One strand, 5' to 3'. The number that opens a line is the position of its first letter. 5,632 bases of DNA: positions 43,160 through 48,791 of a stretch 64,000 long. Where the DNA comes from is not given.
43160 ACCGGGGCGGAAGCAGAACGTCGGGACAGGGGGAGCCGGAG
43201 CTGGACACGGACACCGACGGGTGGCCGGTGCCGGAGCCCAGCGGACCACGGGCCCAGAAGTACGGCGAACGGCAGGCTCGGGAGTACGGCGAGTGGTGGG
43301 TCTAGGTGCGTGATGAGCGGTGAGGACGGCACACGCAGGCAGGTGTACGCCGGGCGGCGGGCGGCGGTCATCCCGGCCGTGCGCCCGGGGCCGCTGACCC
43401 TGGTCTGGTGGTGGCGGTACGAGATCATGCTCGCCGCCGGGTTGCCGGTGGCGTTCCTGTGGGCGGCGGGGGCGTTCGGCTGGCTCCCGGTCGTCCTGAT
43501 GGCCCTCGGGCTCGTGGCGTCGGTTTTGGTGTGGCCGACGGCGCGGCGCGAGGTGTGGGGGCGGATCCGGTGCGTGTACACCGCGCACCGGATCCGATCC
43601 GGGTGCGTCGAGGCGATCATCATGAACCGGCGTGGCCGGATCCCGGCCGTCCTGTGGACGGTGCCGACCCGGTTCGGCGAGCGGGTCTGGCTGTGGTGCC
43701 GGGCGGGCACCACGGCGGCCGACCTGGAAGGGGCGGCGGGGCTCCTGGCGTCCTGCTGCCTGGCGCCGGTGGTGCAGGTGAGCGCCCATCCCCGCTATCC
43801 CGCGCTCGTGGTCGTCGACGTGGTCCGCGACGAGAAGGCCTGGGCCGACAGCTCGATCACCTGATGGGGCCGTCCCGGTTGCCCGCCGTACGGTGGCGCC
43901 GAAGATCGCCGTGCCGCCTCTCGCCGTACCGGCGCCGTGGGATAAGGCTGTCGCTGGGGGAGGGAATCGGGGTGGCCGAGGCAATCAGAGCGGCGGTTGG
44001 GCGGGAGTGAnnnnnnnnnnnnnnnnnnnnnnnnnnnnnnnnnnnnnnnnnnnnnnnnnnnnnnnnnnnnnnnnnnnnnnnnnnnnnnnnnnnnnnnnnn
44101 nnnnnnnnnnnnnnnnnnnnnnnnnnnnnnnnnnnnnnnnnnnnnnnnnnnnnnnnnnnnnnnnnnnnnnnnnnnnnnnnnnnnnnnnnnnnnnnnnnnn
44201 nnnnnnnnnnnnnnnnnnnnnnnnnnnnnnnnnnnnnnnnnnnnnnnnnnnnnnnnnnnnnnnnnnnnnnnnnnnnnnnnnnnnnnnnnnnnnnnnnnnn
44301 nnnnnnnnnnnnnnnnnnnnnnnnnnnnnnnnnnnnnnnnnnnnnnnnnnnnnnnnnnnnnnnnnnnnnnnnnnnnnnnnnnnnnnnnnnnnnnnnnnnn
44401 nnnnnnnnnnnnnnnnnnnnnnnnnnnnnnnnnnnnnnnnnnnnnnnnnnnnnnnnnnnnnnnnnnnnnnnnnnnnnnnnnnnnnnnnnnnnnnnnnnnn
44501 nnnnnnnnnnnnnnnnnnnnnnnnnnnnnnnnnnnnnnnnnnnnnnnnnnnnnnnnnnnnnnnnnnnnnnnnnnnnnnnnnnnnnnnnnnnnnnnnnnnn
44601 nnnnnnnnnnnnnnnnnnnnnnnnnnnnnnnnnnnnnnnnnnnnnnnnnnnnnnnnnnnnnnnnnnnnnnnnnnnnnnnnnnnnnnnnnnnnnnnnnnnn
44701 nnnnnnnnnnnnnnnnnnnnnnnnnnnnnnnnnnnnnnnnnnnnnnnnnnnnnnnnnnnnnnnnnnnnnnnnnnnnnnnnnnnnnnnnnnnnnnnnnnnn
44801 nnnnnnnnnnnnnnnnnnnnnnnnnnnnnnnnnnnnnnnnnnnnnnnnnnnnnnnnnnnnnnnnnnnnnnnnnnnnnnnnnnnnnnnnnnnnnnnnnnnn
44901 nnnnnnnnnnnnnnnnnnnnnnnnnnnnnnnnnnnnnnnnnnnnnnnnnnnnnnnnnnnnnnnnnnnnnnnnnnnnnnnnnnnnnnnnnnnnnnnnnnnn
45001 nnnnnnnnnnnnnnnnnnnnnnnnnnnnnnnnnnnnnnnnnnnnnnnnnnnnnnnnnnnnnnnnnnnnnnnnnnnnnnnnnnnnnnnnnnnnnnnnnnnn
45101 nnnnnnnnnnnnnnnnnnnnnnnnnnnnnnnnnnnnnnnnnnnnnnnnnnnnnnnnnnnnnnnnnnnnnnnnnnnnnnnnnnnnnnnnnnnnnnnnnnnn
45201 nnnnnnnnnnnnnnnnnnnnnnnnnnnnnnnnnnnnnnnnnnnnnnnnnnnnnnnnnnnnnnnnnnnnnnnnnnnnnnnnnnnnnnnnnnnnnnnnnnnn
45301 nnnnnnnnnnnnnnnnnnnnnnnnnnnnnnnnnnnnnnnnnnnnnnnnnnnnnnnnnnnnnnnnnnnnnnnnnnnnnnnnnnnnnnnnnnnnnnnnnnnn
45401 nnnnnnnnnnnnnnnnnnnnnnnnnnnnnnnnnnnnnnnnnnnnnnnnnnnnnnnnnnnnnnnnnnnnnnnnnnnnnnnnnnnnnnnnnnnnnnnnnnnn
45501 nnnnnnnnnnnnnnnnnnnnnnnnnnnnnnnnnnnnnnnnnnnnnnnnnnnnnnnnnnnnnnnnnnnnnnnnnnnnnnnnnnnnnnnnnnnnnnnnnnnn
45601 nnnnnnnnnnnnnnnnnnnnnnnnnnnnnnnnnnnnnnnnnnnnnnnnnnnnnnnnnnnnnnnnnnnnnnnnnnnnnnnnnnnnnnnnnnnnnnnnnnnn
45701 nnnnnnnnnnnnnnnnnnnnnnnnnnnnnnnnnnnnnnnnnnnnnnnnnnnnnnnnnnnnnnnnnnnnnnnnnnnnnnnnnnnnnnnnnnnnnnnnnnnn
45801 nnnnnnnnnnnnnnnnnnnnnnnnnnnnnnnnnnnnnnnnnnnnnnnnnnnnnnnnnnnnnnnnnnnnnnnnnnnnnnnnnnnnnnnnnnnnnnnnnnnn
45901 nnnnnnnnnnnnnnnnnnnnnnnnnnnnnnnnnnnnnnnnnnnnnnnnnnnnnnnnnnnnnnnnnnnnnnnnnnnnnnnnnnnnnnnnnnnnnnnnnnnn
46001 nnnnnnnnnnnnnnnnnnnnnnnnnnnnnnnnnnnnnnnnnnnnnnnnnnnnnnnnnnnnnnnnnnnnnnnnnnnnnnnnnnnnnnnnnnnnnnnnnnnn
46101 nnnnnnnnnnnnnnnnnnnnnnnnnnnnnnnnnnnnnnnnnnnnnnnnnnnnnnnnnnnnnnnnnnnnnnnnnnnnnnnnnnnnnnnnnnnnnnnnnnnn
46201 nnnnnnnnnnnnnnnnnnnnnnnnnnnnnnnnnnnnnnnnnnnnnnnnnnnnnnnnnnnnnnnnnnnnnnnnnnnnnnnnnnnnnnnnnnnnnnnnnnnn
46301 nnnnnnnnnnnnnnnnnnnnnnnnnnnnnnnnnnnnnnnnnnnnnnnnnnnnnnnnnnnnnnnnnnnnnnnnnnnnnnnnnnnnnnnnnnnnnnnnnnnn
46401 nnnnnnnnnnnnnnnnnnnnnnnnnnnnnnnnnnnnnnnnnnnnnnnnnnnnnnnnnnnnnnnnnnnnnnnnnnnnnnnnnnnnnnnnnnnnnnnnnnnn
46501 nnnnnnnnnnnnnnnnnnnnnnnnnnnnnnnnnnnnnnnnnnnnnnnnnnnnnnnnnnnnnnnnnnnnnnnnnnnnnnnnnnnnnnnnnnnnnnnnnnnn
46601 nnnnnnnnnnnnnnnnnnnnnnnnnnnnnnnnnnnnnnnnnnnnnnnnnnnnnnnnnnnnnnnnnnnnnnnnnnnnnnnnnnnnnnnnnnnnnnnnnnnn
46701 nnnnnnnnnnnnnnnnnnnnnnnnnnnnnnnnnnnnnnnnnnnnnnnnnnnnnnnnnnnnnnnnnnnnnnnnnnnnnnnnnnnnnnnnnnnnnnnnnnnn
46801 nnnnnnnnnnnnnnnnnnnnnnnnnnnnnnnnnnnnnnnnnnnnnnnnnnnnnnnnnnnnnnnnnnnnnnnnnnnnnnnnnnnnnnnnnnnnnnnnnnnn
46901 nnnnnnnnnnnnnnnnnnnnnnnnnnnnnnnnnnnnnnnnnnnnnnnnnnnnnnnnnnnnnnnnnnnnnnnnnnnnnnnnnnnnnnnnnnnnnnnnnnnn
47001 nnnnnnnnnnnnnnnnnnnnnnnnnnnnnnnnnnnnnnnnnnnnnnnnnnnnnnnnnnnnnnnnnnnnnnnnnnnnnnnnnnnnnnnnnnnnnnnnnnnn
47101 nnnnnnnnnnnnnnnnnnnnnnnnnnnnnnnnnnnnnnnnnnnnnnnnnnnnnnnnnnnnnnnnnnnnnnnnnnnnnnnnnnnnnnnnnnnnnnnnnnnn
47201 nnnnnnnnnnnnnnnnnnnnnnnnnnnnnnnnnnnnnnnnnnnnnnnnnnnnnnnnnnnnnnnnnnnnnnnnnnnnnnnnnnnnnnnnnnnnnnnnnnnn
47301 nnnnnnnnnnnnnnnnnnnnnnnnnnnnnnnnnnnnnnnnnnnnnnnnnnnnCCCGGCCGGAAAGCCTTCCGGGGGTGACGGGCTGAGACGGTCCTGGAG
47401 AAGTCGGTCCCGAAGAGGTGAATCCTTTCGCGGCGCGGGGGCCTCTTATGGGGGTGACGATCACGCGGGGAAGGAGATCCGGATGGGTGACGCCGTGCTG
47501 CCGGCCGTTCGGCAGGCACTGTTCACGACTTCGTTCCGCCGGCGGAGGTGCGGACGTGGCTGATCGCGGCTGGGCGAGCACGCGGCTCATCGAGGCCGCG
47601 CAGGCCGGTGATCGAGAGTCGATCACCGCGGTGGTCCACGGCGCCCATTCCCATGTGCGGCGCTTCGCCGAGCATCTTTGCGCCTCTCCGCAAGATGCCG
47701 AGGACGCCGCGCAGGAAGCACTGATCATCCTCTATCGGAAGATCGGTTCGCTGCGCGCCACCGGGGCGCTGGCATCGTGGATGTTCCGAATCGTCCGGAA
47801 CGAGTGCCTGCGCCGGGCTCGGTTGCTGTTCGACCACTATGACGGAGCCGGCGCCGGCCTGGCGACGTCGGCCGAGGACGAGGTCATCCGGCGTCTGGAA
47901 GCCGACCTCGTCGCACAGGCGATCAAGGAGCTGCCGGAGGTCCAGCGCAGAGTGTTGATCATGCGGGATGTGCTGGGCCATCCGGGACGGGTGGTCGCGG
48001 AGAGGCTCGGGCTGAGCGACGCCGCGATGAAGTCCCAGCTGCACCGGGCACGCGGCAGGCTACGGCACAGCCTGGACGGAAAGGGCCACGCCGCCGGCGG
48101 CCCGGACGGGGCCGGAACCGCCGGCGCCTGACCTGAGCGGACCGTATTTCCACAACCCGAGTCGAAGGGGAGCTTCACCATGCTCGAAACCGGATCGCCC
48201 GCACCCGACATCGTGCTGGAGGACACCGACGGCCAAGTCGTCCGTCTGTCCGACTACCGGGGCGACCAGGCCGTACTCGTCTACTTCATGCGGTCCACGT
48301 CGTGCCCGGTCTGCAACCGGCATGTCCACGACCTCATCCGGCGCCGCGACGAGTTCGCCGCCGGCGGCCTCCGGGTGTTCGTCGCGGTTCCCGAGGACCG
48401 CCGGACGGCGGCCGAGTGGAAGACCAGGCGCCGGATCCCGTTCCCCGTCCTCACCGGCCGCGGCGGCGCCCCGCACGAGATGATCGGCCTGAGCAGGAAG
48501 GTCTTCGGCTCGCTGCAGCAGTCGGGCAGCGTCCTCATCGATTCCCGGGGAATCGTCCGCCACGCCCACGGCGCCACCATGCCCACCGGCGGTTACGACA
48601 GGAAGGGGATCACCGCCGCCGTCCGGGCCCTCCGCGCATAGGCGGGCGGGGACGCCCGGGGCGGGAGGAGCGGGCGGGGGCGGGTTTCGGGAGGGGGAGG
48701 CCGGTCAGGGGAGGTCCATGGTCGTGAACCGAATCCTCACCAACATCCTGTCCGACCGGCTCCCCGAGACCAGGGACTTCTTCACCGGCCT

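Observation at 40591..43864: Island of three tandem DUF397 genes plus one XRE-DUF5753 regulator, zinc-ribbon and membrane genes, separated by AT-rich spacers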

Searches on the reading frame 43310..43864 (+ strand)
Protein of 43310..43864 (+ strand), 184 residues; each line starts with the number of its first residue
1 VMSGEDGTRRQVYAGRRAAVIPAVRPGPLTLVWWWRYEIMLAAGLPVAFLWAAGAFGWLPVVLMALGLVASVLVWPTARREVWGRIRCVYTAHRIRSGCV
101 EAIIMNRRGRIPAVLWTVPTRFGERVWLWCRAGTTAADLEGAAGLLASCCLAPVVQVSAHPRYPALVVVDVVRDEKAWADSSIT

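Call 4: search_protein_families(library=pfam, proteins=[window:43310-43864:+], max_evalue=0.01)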
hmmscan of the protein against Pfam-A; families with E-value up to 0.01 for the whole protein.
window:43310-43864:+ (184 aa): 0 families

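Call 28: search_protein_families(library=ncbifam, proteins=[window:43310-43864:+], max_evalue=1)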
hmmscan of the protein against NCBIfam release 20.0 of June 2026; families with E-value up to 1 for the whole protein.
window:43310-43864:+ (184 aa): 0 families

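Call 29: search_protein_families(library=padloc, proteins=[window:43310-43864:+], max_evalue=0.1)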
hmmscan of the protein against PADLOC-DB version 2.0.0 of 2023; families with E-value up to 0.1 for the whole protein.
window:43310-43864:+ (184 aa): 0 families

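Call 30: search_protein_families(library=phrogs, proteins=[window:43310-43864:+], max_evalue=0.1)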
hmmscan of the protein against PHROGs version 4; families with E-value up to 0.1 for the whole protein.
window:43310-43864:+ (184 aa): 0 families

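Call 41: find_homologous_proteins(query=window:43310-43864:+, max_evalue=0.001)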
Query window:43310-43864:+ (184 aa): 17 proteins with E <= 0.001 among 2522 candidates.
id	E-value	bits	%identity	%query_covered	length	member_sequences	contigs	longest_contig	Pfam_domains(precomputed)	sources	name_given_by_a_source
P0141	6.5e-116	403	100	99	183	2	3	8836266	-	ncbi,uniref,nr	ncbi:hypothetical protein [Planobispora longispora]|uniref:Uncharacterized protein n=1 Tax=Planobisp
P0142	2.5e-76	274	70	97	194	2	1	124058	-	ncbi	ncbi:hypothetical protein, partial [Planobispora takensis]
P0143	1.6e-66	242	62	99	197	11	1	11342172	-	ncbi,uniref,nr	ncbi:hypothetical protein [Streptosporangium sp. 'caverna']|uniref:hypothetical protein n=1 Tax=Stre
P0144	4.5e-66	241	68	88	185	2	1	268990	-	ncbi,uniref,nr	ncbi:hypothetical protein Psi01_06270 [Planobispora siamensis]|uniref:Uncharacterized protein n=2 Ta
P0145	2.5e-58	215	59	97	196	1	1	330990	-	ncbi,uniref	ncbi:hypothetical protein [Streptosporangium sp. NPDC023615]|uniref:hypothetical protein n=1 Tax=Str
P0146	3.7e-39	153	49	95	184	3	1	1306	-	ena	-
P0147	1.7e-38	151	49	89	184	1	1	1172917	-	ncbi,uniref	ncbi:hypothetical protein [Nonomuraea sp. NPDC048826]|uniref:hypothetical protein n=1 Tax=Nonomuraea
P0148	7.4e-37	145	52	84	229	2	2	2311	-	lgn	-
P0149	3.0e-36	143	49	89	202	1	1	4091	-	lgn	-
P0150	5.8e-36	142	46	93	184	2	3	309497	-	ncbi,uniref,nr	ncbi:hypothetical protein [Nonomuraea cavernae]|uniref:Uncharacterized protein n=1 Tax=Nonomuraea ca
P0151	8.1e-36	142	46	87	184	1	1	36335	-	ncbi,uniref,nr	ncbi:hypothetical protein [Nonomuraea rhizosphaerae]|uniref:hypothetical protein n=1 Tax=Nonomuraea 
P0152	1.6e-35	141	46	87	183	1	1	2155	-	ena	-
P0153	5.7e-35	139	47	88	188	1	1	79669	-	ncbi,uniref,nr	ncbi:hypothetical protein HII36_08875 [Nonomuraea sp. NN258]|uniref:hypothetical protein n=1 Tax=Non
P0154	6.1e-35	139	45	86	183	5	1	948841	-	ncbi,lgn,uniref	ncbi:hypothetical protein [Nonomuraea sp. NPDC049158]|uniref:hypothetical protein n=1 Tax=Nonomuraea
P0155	1.5e-31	128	44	88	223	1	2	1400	-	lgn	-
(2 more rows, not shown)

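Call 42: find_encoding_contigs(protein=P0144, flank=8000, max_places=2)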
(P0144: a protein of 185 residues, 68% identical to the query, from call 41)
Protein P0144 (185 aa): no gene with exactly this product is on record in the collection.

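Call 43: find_encoding_contigs(protein=P0142, flank=8000, max_places=2)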
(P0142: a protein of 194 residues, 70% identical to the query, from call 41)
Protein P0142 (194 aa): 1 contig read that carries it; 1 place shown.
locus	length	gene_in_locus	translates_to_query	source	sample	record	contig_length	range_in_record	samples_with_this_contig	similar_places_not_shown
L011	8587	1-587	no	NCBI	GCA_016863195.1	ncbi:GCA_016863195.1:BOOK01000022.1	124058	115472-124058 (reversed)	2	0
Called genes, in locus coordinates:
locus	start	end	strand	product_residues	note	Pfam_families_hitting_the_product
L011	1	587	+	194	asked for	?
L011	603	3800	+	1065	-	PF00486:Trans_reg_C (faint), PF03704:BTAD, PF13191:AAA_16, PF05729:NACHT (weak), PF13401:AAA_22 (weak), PF20720:nSTAND3 (weak)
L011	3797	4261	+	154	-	PF00903:Glyoxalase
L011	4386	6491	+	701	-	PF02922:CBM_48, PF00128:Alpha-amylase (weak), PF21331:Isoamylase_C (faint)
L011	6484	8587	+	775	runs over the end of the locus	PF00128:Alpha-amylase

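Call 44: find_encoding_contigs(protein=P0141, flank=8000, max_places=2)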
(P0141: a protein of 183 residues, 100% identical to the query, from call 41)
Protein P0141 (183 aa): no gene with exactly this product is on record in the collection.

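Call 55: predict_structure(alignment_id=A4)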
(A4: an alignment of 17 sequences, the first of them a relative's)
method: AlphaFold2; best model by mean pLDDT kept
length: 183 residues; sequences in the alignment: 17
mean_pLDDT: 68.2   pTM: 0.49
mean pLDDT of the five models: 68.2, 68.3, 67.4, 66.9, 65.0
residues with pLDDT >= 90: 3; 70-90: 94; 50-70: 51; < 50: 35
segments of 3 or more residues with pLDDT < 50: 11-23, 77-81, 88-96
pLDDT, mean of each block of 10 residues (from residue 1): 50 41 57 71 83 87 84 58 49 46 54 73 81 79 77 88 87 70 46
secondary structure, 60 per line:
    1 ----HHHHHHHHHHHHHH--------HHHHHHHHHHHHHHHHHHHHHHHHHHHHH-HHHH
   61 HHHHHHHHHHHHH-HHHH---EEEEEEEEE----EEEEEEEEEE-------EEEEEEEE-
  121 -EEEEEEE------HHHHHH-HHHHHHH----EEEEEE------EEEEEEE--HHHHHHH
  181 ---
elements in order: H5-18 H27-55 H57-73 H75-78 E82-90 E95-104 E112-119 E122-128 H135-140 H142-148 E153-158 E165-171 H174-180

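Call 64: search_protein_families(library=pfam, alignment_id=A4, max_evalue=1)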
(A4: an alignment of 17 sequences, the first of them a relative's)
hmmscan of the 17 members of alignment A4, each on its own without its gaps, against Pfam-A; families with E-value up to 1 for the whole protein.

A. member 1, P0141 (183 aa): 0 families

B. families by the number of members that match (of 17 scanned): 1 family
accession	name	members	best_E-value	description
PF20059.4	DUF6458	1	0.046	Domain of unknown function (DUF6458)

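Call 65: search_solved_structures(query=A4, max_evalue=10, show_alignments=2)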
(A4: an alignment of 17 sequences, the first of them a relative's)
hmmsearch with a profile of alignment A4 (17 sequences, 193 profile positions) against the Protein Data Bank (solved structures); distinct sequences matched with E-value up to 10: 0.

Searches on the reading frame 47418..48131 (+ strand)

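Call 85: search_protein_families(library=pfam, proteins=[window:47418-48131:+], max_evalue=0.00001)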
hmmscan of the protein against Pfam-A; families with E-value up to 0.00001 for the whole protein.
window:47418-48131:+ (237 aa): 3 families
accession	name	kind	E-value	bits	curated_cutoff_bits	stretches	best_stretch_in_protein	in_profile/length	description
PF08281.18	Sigma70_r4_2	-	2.2e-14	53.3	25.7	1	164-215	3-54/54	Sigma-70, region 4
PF04542.20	Sigma70_r2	-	6.2e-14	52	24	1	77-135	6-66/71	Sigma-70 region 2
PF04545.22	Sigma70_r4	-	2.6e-06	27.3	24.1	1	168-217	1-50/50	Sigma-70, region 4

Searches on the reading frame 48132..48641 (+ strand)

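Call 85: search_protein_families(library=pfam, proteins=[window:48132-48641:+], max_evalue=0.00001)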
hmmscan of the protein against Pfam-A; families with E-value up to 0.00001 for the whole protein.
window:48132-48641:+ (169 aa): 2 families
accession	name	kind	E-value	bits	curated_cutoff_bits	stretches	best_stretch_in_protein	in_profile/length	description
PF00578.27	AhpC-TSA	-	8.3e-22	77.9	26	1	21-144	2-123/124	AhpC/TSA family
PF08534.16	Redoxin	-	1.7e-16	60.8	26.6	1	20-160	2-144/148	Redoxin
